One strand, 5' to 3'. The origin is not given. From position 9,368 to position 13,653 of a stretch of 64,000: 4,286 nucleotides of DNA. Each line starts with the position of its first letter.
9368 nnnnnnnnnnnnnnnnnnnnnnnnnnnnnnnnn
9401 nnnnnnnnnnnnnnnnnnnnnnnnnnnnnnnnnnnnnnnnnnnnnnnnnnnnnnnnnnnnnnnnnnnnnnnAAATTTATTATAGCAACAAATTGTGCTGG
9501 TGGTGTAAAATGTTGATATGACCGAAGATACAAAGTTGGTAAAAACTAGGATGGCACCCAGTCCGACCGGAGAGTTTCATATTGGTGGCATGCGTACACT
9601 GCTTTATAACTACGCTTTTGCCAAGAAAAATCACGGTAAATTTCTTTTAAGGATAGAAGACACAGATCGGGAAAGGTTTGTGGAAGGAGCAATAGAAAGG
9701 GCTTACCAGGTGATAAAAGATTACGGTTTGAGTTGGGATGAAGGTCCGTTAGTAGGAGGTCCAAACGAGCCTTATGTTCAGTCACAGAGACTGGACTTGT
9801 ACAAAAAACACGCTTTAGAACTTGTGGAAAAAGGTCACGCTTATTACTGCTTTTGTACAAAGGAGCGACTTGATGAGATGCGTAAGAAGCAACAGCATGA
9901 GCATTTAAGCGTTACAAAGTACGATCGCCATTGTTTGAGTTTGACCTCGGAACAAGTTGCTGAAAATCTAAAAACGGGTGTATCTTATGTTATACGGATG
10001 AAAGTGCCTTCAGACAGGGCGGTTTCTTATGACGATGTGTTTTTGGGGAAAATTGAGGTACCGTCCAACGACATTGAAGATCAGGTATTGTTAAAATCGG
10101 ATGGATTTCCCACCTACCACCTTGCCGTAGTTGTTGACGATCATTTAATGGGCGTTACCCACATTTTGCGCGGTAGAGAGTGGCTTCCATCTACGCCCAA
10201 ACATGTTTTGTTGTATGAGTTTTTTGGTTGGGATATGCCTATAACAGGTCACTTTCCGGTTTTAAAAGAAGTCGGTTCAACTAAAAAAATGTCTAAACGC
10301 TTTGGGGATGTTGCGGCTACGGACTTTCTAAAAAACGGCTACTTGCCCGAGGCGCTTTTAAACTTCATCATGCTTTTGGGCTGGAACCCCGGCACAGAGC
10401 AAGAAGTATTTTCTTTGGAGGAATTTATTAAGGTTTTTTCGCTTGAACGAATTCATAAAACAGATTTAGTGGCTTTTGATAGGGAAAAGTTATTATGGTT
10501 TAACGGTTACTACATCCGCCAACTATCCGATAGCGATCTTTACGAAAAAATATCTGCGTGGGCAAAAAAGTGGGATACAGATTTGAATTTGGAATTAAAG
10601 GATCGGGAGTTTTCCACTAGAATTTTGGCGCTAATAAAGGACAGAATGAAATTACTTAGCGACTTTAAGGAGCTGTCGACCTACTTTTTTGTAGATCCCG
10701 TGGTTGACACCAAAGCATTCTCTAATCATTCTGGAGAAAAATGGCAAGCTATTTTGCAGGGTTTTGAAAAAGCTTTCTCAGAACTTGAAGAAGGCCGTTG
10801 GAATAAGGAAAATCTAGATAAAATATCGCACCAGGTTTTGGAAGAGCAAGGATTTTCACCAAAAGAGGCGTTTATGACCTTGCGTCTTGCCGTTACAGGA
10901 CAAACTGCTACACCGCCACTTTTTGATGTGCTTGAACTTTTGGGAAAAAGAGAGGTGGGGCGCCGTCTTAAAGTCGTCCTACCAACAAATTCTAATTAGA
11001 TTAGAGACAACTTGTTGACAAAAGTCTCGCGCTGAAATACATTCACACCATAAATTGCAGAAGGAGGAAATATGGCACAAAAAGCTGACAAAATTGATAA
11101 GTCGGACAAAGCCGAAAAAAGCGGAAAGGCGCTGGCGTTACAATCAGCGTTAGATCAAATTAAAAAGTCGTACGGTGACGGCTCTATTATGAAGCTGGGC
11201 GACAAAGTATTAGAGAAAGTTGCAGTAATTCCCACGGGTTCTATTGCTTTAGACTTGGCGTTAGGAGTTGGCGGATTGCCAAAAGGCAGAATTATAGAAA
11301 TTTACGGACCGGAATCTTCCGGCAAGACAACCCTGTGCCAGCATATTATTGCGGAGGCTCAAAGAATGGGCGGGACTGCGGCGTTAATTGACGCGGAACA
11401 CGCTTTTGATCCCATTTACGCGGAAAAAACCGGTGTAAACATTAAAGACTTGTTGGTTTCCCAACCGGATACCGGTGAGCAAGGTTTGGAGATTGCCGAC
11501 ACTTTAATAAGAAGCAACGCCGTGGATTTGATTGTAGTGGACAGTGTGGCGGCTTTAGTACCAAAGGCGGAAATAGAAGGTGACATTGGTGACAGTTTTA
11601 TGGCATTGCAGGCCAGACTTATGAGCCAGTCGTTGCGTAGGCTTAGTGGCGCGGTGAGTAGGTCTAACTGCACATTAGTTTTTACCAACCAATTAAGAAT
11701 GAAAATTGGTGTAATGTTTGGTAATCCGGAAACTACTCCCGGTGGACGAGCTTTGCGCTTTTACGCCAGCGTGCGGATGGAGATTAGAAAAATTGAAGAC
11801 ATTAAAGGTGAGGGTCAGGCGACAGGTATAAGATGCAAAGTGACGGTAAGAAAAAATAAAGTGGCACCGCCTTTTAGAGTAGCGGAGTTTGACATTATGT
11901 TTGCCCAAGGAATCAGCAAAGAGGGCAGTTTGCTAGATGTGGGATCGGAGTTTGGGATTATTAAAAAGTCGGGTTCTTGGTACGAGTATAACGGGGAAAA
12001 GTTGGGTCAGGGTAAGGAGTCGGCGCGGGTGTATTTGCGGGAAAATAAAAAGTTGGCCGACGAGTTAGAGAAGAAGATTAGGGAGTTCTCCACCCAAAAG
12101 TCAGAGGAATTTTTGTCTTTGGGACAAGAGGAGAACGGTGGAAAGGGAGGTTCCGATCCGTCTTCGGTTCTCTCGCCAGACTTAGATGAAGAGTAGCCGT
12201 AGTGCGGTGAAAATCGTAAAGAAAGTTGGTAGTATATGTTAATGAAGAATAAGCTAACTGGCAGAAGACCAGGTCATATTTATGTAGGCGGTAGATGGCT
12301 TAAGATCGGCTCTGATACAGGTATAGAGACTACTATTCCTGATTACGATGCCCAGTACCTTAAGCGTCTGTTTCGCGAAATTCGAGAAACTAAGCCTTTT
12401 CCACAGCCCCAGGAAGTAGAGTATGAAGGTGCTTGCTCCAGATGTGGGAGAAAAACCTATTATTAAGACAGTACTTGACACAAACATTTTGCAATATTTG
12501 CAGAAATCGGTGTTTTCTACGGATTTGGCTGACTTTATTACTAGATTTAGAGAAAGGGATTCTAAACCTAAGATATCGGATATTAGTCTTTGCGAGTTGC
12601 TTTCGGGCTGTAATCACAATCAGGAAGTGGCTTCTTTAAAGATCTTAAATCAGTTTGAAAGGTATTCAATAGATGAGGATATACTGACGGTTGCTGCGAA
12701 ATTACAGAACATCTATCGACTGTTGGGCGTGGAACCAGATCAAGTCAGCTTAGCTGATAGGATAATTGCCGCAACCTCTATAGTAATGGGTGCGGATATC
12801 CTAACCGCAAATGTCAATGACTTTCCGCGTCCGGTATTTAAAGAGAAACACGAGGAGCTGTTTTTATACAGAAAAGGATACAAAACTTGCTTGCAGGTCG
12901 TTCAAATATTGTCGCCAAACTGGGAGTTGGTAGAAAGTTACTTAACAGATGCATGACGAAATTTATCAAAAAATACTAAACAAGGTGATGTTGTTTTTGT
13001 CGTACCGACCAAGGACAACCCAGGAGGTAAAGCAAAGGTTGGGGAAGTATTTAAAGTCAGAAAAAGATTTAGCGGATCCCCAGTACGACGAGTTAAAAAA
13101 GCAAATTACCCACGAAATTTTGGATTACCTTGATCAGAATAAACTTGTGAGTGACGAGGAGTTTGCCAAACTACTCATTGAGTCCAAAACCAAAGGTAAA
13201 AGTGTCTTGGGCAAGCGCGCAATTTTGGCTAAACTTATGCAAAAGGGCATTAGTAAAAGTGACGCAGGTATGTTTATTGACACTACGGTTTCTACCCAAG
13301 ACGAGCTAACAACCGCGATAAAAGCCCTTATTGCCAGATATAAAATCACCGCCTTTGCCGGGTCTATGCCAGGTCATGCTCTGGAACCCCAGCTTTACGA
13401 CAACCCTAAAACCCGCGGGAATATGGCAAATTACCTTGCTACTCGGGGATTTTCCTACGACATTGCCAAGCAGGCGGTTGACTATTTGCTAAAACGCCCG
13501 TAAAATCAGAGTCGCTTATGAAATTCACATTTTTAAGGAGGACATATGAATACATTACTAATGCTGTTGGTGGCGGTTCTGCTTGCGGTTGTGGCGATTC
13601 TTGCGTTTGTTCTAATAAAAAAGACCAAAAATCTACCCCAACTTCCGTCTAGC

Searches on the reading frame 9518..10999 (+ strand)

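Call 7: search_protein_families(library=pfam, proteins=[window:9518-10999:+])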
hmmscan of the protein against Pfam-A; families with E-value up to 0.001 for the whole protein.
window:9518-10999:+ (493 aa): 2 families
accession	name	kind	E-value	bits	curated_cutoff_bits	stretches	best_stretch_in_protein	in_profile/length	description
PF00749.27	tRNA-synt_1c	-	1.8e-95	319.9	23.4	1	8-327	2-314/314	tRNA synthetases class I (E and Q), catalytic domain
PF19269.4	Anticodon_2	-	5.6e-28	98.5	23.6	1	342-487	3-140/141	Anticodon binding domain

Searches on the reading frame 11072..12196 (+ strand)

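Call 7: search_protein_families(library=pfam, proteins=[window:11072-12196:+])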
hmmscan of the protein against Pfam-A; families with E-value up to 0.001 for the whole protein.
window:11072-12196:+ (374 aa): 6 families
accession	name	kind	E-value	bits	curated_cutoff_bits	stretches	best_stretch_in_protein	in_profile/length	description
PF00154.27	RecA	-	4.1e-129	430.1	27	1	22-282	2-262/262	recA bacterial DNA recombination protein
PF21096.2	RecA_C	-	4.1e-24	84.9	27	1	285-338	1-54/57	RecA C-terminal domain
PF08423.17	Rad51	-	5.9e-11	42.5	22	1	49-241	4-212/244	Rad51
PF06745.19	ATPase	-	4e-07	30.1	26.6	1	54-209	2-165/231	KaiC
PF01637.24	ATPase_2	-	0.00057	20.2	33.2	0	73-102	21-50/225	ATPase domain predominantly from Archaea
PF13479.12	AAA_24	-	0.0006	20.2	27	0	75-163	5-77/195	AAA domain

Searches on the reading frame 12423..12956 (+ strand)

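Call 93: search_protein_families(library=pfam, proteins=[window:12423-12956:+], max_evalue=0.00001)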
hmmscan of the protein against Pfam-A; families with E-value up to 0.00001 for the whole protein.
window:12423-12956:+ (177 aa): 1 family
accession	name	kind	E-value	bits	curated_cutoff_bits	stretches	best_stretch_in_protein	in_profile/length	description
PF01850.27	PIN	-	1.7e-12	48.4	23.6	1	17-135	2-115/120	PIN domain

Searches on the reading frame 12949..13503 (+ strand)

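Call 93: search_protein_families(library=pfam, proteins=[window:12949-13503:+], max_evalue=0.00001)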
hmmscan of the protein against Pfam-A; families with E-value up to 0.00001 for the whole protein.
window:12949-13503:+ (184 aa): 3 families
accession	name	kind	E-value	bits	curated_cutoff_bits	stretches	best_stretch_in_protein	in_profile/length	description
PF21982.2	RecX_HTH1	-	5.2e-11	42.8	26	0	11-32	3-24/40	RecX, first three-helix domain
PF02631.22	RecX_HTH2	-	3e-06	27.8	26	0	68-105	1-37/42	RecX, second three-helix domain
PF21981.2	RecX_HTH3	-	6.1e-06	26.7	26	0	150-177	21-48/48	RecX, third three-helix domain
